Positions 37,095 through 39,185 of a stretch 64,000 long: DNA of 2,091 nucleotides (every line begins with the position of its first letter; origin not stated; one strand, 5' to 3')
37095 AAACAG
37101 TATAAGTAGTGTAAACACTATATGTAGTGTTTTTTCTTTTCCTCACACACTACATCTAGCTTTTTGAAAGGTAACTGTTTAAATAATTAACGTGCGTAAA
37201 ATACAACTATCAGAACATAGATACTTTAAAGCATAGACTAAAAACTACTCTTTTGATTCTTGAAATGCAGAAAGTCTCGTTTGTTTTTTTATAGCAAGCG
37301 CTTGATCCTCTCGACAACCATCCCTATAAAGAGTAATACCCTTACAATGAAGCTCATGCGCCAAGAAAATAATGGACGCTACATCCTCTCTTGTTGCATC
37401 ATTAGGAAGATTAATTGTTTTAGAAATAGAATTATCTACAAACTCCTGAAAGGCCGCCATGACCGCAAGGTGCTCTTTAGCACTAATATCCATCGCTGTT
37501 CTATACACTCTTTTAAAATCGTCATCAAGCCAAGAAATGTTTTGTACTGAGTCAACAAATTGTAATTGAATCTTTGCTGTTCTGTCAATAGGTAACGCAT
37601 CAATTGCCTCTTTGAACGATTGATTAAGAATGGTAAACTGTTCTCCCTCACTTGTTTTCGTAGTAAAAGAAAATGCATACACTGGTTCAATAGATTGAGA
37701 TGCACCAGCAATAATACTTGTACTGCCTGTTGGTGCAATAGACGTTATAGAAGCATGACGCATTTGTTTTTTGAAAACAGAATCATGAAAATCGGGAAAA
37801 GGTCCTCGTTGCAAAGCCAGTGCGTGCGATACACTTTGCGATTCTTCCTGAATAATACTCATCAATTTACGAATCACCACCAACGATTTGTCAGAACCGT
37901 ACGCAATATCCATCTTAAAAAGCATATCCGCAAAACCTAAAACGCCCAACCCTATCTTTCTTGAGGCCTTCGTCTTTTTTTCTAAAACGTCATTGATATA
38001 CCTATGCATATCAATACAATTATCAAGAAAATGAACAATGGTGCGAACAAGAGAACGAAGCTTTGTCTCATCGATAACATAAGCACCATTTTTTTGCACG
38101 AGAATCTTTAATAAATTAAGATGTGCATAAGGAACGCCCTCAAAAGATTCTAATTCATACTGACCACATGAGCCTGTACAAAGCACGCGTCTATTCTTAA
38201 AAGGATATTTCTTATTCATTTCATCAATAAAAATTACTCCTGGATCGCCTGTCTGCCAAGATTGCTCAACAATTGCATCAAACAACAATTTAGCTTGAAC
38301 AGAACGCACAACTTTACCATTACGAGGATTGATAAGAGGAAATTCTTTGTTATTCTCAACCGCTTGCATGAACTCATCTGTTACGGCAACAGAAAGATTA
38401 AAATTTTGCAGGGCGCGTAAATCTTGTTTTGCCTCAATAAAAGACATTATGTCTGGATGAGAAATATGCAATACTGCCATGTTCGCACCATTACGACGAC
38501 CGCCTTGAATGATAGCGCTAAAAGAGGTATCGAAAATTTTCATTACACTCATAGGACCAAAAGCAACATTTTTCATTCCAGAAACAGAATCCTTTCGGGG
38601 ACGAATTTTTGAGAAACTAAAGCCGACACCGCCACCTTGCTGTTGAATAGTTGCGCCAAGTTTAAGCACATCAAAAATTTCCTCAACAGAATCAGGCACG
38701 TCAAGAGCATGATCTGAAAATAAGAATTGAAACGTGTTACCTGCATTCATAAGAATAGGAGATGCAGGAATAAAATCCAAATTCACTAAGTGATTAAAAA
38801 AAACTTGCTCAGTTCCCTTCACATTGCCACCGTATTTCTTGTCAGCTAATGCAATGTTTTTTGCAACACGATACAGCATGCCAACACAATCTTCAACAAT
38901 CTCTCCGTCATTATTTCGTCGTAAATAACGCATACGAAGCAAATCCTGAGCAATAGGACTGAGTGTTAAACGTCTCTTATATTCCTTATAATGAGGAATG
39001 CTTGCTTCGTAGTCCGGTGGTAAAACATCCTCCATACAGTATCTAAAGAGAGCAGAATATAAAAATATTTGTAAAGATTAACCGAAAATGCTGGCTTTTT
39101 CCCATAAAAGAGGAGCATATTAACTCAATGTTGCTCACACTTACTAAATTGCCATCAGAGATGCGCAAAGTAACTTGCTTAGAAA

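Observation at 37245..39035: Tandem class II RNR paralogue missing all catalytic residues except the radical-cysteine position (candidate RNR pseudo-enzyme)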

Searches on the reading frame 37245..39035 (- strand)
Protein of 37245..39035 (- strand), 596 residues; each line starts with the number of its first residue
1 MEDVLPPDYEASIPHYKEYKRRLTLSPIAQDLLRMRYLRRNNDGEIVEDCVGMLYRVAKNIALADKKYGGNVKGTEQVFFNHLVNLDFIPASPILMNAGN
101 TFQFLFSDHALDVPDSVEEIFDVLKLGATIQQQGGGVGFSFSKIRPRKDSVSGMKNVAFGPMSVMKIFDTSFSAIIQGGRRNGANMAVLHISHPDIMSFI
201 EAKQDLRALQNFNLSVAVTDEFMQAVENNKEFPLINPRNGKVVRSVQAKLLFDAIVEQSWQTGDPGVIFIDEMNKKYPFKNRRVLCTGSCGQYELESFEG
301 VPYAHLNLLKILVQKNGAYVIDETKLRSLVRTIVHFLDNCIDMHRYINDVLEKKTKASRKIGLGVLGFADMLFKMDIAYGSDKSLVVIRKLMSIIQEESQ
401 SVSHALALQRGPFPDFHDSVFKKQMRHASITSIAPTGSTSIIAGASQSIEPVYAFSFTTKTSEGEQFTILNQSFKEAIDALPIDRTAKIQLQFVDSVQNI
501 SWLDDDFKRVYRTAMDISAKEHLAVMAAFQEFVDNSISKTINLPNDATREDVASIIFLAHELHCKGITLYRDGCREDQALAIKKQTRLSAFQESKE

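Call 4: search_protein_families(library=pfam, proteins=[window:37245-39035:-], max_evalue=0.01)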
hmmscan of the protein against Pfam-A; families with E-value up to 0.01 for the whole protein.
window:37245-39035:- (596 aa): 2 families
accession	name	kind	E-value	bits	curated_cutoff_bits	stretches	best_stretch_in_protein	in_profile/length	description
PF02867.20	Ribonuc_red_lgC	-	2.4e-111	373.4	23.9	2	111-427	6-350/523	Ribonucleotide reductase, barrel domain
PF00317.26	Ribonuc_red_lgN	-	2.5e-17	63.2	28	1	25-101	3-75/77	Ribonucleotide reductase, all-alpha domain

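Call 5: search_protein_families(library=ncbifam, proteins=[window:37245-39035:-], max_evalue=0.01)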
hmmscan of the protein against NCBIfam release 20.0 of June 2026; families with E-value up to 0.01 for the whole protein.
window:37245-39035:- (596 aa): 21 families
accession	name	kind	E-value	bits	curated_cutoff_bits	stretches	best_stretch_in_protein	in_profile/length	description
NF006417.0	PRK08665.1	equivalog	2e-191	638.1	961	1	20-590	7-583/759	vitamin B12-dependent ribonucleotide reductase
TIGR02504.1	NrdJ_Z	equivalog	8.1e-163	543.2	399.95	1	31-580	3-606/606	adenosylcobalamin-dependent ribonucleoside-diphosphate reductase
NF005010.0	PRK06406.1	subfamily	1.4e-157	526.2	1125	1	77-587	221-732/771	vitamin B12-dependent ribonucleotide reductase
TIGR02506.1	NrdE_NrdA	equivalog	1.9e-86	290.9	341.05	3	33-241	7-219/616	ribonucleoside-diphosphate reductase subunit alpha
NF006207.0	PRK08332.1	equivalog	2.3e-85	287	2400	3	138-280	702-847/1684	vitamin B12-dependent ribonucleotide reductase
NF006577.0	PRK09102.1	equivalog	5.4e-81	272.6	620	1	18-572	18-569/604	ribonucleoside-diphosphate reductase subunit alpha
NF005122.0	PRK06556.1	equivalog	5.6e-78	262.7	859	3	209-417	285-491/960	vitamin B12-dependent ribonucleotide reductase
NF005401.0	PRK06948.1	subfamily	2.8e-62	211.2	906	1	22-583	10-593/604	ribonucleotide reductase-like protein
NF005991.0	PRK08115.1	equivalog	5.8e-62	209.8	854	3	241-416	428-603/858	vitamin B12-dependent ribonucleotide reductase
NF005736.0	PRK07562.1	equivalog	6.4e-57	192.9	1737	3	210-418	395-602/1222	vitamin B12-dependent ribonucleotide reductase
NF005544.0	PRK07207.1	equivalog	1.2e-51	175.6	965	3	35-238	306-508/965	ribonucleoside-diphosphate reductase subunit alpha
NF005101.0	PRK06539.1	equivalog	1.4e-49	168.8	988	3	32-238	155-361/822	ribonucleoside-diphosphate reductase subunit alpha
NF006279.0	PRK08447.1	equivalog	1.2e-43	149.6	1082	3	22-241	134-353/789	ribonucleoside-diphosphate reductase subunit alpha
NF009029.0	PRK12365.1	equivalog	6.4e-43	146.9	1350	3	241-420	621-801/1046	ribonucleoside-diphosphate reductase subunit alpha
NF005483.0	PRK07088.1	equivalog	4.8e-39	134.1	1214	3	31-260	164-395/764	ribonucleoside-diphosphate reductase subunit alpha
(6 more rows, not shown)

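Call 6: search_solved_structures(query=window:37245-39035:-, show_alignments=2, max_evalue=1e-10)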
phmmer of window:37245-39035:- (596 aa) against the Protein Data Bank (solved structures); distinct sequences matched with E-value up to 1e-10: 18.
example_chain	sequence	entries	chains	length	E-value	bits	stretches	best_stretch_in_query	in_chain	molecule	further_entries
1xje_A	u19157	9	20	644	1.4e-91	311.4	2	100-422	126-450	ribonucleotide reductase, B12-dependent | Ribonucleoside-diphosphate reductase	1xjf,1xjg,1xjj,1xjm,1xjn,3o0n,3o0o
1xjk_A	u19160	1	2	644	1.6e-91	311.2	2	100-422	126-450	ribonucleotide reductase, B12-dependent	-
5im3_A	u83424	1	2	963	1.1e-42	150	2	241-423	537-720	Ribonucleoside-diphosphate reductase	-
6l3r_A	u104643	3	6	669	6.7e-40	140.8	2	79-238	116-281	Ribonucleoside-diphosphate reductase large subunit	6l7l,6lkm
2wgh_A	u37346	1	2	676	7e-40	140.7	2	79-238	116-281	RIBONUCLEOSIDE-DIPHOSPHATE REDUCTASE LARGE SUBUNIT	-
3hnc_A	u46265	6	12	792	1.4e-39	139.8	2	79-238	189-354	Ribonucleoside-diphosphate reductase large subunit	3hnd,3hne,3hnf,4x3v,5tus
5d1y_A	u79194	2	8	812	1.5e-39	139.6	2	79-238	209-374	Ribonucleoside-diphosphate reductase large subunit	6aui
7b9p_A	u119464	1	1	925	1.3e-36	129.9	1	209-417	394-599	Vitamin B12-dependent ribonucleotide reductase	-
7b9q_A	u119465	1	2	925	1.3e-36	129.9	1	209-417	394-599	Vitamin B12-dependent ribonucleotide reductase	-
7agj_A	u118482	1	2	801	8.5e-35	124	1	15-238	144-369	Ribonucleoside-diphosphate reductase subunit alpha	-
6dqw_A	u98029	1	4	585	6.9e-32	114.4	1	83-567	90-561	Ribonucleoside-diphosphate reductase, alpha chain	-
1zyz_A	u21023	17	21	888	2e-30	109.5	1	34-420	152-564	Ribonucleoside-diphosphate reductase large chain 1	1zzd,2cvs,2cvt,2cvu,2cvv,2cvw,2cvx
3s8a_A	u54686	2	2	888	6.4e-30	107.9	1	33-420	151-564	Ribonucleoside-diphosphate reductase large chain 1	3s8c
3tb9_A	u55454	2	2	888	1.1e-29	107.1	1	34-420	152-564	Ribonucleoside-diphosphate reductase large chain 1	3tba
1pem_A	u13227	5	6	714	6.4e-25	91.4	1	83-238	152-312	Ribonucleoside-diphosphate reductase 2 alpha chain | RIBONUCLEOSIDE-DIPHOSPHATE REDUCTASE 2 ALPHA SUBUNIT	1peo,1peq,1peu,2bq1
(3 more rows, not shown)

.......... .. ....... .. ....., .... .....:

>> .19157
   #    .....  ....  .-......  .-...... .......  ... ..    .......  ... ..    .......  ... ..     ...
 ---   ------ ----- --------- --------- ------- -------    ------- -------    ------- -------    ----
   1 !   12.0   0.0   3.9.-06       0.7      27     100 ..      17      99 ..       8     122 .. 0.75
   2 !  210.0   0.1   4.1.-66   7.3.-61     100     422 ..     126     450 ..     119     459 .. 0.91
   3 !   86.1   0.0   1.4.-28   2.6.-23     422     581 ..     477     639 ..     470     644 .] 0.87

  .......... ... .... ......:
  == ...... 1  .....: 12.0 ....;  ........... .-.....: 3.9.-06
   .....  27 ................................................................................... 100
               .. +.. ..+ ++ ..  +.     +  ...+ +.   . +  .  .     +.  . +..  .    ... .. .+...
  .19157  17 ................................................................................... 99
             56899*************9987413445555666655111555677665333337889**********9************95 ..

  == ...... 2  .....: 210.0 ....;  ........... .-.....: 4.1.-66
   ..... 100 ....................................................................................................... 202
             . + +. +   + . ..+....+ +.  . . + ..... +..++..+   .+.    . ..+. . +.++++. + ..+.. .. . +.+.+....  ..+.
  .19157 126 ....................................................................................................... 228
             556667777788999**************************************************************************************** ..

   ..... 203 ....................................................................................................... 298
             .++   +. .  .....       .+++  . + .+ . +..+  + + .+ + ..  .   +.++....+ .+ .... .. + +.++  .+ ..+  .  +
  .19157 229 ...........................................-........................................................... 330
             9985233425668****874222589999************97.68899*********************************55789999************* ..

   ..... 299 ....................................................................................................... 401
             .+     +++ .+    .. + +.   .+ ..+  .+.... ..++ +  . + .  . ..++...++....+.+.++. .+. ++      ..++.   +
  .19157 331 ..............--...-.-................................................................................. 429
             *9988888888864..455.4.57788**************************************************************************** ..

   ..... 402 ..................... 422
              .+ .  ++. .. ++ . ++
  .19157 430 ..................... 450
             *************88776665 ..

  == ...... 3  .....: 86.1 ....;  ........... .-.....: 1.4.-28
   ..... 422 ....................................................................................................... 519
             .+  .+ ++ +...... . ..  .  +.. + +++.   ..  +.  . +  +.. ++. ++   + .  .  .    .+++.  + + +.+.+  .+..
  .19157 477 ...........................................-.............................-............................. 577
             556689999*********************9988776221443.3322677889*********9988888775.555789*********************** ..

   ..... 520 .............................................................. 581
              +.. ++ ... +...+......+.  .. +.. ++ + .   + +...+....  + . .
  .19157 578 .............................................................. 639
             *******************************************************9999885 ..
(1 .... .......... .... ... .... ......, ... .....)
